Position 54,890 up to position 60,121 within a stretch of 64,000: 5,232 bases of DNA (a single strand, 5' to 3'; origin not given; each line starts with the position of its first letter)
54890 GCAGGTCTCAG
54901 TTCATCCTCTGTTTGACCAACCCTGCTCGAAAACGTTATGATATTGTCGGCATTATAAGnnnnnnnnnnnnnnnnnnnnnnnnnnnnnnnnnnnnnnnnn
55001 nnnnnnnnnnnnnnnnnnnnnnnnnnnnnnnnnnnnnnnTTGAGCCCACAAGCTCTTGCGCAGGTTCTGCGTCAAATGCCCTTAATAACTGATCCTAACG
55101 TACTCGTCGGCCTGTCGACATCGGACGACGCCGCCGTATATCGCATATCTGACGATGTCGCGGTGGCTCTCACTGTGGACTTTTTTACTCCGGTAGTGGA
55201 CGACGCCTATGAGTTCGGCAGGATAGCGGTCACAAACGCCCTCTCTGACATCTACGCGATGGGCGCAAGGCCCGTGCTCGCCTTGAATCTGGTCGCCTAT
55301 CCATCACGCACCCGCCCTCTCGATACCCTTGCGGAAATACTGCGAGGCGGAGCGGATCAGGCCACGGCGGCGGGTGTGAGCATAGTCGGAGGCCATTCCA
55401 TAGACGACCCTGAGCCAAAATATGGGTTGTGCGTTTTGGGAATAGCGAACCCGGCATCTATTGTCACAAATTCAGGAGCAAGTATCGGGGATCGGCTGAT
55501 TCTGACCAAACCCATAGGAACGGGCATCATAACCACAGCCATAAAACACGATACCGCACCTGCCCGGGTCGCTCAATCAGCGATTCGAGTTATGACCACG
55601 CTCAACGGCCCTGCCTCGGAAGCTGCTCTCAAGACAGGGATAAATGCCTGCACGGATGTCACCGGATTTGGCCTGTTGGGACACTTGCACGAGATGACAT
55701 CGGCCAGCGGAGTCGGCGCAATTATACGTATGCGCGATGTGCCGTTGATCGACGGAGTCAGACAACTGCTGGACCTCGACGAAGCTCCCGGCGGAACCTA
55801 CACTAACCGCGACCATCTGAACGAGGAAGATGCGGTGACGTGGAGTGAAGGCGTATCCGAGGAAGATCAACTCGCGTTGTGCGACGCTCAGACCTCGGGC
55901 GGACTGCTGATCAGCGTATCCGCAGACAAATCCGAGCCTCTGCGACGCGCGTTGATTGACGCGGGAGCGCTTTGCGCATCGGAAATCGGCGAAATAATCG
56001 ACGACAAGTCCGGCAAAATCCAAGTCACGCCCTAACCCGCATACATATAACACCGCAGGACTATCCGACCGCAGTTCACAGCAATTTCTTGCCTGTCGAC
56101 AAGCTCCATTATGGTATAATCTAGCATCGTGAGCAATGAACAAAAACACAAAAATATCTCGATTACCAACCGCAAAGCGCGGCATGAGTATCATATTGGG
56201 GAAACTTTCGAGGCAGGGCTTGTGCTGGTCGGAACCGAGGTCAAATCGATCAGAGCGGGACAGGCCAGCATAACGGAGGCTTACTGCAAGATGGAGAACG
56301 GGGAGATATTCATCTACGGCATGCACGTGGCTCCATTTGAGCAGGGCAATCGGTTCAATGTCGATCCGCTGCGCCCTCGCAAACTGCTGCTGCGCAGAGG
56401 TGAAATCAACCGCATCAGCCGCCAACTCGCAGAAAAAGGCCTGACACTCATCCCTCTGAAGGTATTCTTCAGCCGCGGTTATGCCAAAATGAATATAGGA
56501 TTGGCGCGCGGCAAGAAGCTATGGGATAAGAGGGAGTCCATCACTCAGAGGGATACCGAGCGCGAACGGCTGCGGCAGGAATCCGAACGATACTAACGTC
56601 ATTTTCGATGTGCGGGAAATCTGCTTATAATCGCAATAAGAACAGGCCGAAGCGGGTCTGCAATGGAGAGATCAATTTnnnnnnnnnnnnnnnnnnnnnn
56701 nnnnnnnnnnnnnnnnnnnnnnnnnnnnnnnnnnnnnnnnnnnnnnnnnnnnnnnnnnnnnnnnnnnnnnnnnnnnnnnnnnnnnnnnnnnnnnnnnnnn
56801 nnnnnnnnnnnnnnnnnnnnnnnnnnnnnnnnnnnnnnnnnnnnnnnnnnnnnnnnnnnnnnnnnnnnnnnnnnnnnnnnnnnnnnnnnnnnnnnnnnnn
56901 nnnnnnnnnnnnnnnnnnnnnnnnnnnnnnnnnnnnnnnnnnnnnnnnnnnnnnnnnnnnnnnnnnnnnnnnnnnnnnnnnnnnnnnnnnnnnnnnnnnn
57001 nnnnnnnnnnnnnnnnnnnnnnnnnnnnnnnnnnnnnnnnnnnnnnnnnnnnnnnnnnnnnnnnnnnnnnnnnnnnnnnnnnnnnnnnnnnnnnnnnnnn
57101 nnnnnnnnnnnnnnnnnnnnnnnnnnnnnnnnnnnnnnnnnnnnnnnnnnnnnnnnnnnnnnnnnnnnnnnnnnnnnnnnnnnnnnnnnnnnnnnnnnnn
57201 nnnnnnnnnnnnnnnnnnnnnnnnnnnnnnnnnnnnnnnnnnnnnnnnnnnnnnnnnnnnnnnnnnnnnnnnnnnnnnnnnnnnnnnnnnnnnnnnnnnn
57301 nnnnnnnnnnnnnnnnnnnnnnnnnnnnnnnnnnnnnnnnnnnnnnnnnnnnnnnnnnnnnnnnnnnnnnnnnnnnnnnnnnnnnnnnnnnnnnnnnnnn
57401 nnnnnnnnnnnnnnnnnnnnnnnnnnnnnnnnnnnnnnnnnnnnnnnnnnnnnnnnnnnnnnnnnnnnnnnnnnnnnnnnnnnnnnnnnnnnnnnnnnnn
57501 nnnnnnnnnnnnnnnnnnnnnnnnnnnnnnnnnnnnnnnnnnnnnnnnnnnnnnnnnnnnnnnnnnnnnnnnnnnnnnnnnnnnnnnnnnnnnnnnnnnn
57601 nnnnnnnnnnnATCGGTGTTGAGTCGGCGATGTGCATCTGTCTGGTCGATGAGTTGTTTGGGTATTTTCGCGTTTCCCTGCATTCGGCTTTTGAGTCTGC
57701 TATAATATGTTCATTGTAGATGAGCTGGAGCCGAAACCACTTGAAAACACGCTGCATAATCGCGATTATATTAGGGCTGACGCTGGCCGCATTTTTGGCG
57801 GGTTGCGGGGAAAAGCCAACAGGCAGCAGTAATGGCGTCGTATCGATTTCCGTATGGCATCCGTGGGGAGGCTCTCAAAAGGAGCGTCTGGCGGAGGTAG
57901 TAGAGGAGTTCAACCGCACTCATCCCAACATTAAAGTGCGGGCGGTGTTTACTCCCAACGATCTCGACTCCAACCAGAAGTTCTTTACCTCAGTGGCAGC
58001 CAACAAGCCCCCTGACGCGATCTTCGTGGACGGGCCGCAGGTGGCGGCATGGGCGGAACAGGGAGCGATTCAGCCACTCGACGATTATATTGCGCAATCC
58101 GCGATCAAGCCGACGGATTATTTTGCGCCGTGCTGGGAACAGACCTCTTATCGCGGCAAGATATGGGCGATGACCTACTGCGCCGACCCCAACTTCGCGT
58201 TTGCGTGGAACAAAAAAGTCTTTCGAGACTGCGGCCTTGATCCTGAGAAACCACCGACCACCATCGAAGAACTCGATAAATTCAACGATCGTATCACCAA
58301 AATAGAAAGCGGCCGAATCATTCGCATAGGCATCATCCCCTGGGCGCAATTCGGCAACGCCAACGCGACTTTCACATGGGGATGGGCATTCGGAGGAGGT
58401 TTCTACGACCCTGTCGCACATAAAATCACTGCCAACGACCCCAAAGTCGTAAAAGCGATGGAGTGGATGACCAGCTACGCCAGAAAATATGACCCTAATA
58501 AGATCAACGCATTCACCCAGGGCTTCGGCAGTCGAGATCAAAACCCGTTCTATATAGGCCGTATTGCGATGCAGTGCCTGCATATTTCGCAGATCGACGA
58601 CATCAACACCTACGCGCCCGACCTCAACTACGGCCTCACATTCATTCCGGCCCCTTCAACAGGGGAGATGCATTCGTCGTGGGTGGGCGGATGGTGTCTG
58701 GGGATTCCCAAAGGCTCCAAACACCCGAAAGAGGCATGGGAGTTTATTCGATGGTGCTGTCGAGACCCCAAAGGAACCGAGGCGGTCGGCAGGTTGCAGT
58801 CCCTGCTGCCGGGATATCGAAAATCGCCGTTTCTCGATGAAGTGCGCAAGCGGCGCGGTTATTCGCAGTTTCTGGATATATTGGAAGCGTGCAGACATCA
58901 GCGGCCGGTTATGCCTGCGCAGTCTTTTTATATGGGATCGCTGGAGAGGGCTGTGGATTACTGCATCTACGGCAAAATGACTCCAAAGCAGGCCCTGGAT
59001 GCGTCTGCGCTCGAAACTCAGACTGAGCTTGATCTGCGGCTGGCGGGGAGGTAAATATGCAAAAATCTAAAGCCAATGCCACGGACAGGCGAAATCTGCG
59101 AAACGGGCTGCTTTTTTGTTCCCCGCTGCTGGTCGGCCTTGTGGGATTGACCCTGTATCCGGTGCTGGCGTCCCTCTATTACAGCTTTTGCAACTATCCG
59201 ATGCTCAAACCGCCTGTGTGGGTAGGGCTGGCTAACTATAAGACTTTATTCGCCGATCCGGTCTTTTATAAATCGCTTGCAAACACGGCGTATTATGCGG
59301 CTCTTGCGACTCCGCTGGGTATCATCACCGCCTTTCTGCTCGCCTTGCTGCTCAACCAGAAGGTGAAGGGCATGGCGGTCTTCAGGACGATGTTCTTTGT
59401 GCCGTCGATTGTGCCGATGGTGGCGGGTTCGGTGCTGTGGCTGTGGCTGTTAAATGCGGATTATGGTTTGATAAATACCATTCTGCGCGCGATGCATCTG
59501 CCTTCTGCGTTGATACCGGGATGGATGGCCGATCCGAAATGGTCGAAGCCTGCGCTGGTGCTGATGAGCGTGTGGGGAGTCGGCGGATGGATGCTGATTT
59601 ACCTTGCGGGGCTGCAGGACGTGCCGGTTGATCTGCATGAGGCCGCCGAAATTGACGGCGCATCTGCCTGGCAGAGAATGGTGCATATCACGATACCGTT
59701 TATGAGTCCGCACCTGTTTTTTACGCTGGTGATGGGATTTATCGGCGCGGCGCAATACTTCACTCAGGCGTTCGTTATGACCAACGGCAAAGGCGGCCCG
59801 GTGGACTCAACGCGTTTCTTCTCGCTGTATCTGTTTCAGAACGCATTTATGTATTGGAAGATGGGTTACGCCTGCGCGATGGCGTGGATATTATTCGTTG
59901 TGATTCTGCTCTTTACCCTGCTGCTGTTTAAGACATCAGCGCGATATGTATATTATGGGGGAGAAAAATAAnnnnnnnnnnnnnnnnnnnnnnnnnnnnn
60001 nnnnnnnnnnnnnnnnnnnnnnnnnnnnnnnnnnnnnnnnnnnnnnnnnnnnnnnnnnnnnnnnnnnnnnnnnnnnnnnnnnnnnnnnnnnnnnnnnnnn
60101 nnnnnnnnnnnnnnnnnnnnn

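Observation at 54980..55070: selD is itself a selenoprotein: the ORF caller truncated it at the in-frame UGA (Sec)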

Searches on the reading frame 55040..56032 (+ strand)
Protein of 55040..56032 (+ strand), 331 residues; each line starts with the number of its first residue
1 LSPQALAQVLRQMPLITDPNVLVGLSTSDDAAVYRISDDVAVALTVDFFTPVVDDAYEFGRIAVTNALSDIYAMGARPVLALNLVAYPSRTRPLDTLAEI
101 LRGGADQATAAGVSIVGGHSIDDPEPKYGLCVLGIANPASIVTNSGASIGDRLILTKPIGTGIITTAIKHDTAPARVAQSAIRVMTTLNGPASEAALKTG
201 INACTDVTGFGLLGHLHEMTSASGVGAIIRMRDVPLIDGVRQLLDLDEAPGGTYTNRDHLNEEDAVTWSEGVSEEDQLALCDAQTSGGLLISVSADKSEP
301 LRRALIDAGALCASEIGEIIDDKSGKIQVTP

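Call 12: find_related_loci(query=window:55040-56032:+, collection=genome_contigs, flank=10000)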
Query window:55040-56032:+ (331 aa) in genome_contigs; peptide patterns used: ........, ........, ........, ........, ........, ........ (x = any residue, [..] = any of these).
600 stretches matched a pattern (row limit reached: there are more); 586 encode a relative of the query (tblastn E <= 1e-3); the best 80 are kept; 80 distinct loci.
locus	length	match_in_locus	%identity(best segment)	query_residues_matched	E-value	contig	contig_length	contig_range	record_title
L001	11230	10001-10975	56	7-331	2e-118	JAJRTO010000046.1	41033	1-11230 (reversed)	MAG: Candidatus Poribacteria bacterium isolate Dive96_bin1.70 k141_537420, whole genome shotgun sequence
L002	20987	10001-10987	56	1-329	4e-112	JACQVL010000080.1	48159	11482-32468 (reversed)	MAG: Candidatus Latescibacterota bacterium isolate NC_groundwater_1462_Ag_S-0.65um_62_34 S_p65_S5_coassembly_k141_125433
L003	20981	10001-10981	56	1-330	1e-110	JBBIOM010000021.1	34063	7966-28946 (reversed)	MAG: Armatimonadota bacterium isolate EPS170215_bin_28 NODE_1000_length_34063_cov_33.927135, whole genome shotgun sequen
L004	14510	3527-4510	54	1-331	2e-110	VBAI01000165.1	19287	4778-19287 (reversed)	MAG: Bacillati bacterium ANGP1 isolate NP_1 14_1009_12_40cm_scaffold_1831, whole genome shotgun sequence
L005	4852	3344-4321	55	1-329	2e-109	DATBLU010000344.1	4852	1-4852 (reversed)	MAG TPA_asm: Candidatus Deferrimicrobiaceae bacterium isolate SMAG_U3980 k141_987351, whole genome shotgun sequence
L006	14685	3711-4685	52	4-330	2e-106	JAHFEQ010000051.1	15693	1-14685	MAG: Nitrospirae bacterium isolate nzgw272 NODE_4545_length_15694_cov_6.561035, whole genome shotgun sequence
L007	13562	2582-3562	54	1-331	3e-106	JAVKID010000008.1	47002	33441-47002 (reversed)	MAG: Candidatus Fervidifonticultor octavus isolate JZ-2_201709_bins_164 JZ-2_201709_bins_164_scaffold_8, whole genome sh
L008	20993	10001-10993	53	2-331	4e-105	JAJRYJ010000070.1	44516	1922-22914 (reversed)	MAG: Actinomycetes bacterium isolate Dive96_bin3.284 k141_2665434, whole genome shotgun sequence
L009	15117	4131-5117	54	1-329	2e-104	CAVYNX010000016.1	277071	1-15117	MAG: uncultured Actinomycetota bacterium isolate MFD04212.bin.2.210 genome assembly, contig: contig_4266, whole genome s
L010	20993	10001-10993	55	1-331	9e-104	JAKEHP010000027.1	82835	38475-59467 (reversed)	MAG: Candidatus Methylomirabilota bacterium isolate PMV_7_maxbin.006 PMV_7_maxbin.006.k101_25056, whole genome shotgun s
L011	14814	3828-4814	51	1-331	4e-104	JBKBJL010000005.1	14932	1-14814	MAG: Armatimonadota bacterium isolate 21I_069.bin.50 NODE_5_length_14932_cov_4.856816, whole genome shotgun sequence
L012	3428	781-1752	53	6-331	1e-104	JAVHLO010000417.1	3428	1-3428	MAG: Planctomycetota bacterium isolate Ess09-14 NODE_417_length_3428_cov_3.446487, whole genome shotgun sequence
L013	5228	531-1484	55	1-320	6e-102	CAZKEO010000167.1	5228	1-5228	MAG TPA_asm: uncultured Eubacteriales bacterium isolate SRP302447_co1_221 genome assembly, contig: NODE_44863_length_522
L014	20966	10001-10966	53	1-326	3e-101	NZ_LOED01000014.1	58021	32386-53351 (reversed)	Fervidicola ferrireducens strain Y170 AN618_contig000014, whole genome shotgun sequence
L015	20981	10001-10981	48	1-329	6e-101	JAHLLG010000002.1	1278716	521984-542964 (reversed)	MAG: Bacteroidetes bacterium isolate MAG82 NODE_3_length_1278716_cov_396.054102, whole genome shotgun sequence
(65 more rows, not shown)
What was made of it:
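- Closest known: Sec-containing SelD / SPS2. Different: This copy comes from an unnamed, uncultured lineage whose nearest named genomes are at most 56 % identical (call 12).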

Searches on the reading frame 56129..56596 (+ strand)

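Call 28: search_protein_families(library=pfam, proteins=[window:56129-56596:+], max_evalue=0.00001)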
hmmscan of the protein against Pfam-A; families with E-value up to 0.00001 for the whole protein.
window:56129-56596:+ (155 aa): 1 family
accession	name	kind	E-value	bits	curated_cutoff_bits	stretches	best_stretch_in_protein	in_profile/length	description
PF01668.23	SmpB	-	3.8e-57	192.7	27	1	12-150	2-140/143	SmpB protein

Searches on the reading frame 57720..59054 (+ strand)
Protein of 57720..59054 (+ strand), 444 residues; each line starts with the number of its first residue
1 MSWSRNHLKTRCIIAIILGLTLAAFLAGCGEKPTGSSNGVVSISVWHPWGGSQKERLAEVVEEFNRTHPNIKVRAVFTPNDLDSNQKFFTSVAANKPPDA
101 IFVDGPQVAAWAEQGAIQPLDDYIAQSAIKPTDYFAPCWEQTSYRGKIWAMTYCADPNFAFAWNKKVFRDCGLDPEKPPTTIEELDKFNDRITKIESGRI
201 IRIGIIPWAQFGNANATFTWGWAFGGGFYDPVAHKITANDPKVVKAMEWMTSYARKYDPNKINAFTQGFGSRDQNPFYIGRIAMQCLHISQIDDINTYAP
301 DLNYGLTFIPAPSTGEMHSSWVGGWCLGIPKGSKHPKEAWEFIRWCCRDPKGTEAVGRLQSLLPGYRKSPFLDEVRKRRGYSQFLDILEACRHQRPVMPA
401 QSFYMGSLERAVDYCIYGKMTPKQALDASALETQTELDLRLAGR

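Call 28: search_protein_families(library=pfam, proteins=[window:57720-59054:+], max_evalue=0.00001)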
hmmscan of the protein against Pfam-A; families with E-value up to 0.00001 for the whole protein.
window:57720-59054:+ (444 aa): 2 families
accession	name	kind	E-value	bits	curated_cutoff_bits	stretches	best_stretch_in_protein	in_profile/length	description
PF01547.30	SBP_bac_1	-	4.4e-36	125.9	26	1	52-345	3-299/307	Bacterial extracellular solute-binding protein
PF13416.11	SBP_bac_8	-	6.6e-27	95.5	27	1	60-366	2-262/279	Bacterial extracellular solute-binding protein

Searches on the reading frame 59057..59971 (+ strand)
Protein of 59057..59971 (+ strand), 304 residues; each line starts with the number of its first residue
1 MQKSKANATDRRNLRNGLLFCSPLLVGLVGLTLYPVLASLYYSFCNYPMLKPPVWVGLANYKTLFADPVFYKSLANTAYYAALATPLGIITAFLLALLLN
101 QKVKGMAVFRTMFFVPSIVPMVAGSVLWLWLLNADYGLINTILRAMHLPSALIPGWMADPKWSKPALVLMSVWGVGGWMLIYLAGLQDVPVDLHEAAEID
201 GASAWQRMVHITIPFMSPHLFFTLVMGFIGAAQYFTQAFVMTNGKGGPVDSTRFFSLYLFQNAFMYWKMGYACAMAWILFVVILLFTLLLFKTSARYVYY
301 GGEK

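Call 28: search_protein_families(library=pfam, proteins=[window:59057-59971:+], max_evalue=0.00001)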
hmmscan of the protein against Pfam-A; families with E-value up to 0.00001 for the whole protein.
window:59057-59971:+ (304 aa): 1 family
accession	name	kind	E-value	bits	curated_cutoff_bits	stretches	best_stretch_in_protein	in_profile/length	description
PF00528.27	BPD_transp_1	-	1.3e-16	61.4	26.4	1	85-289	2-174/184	Binding-protein-dependent transport system inner membrane component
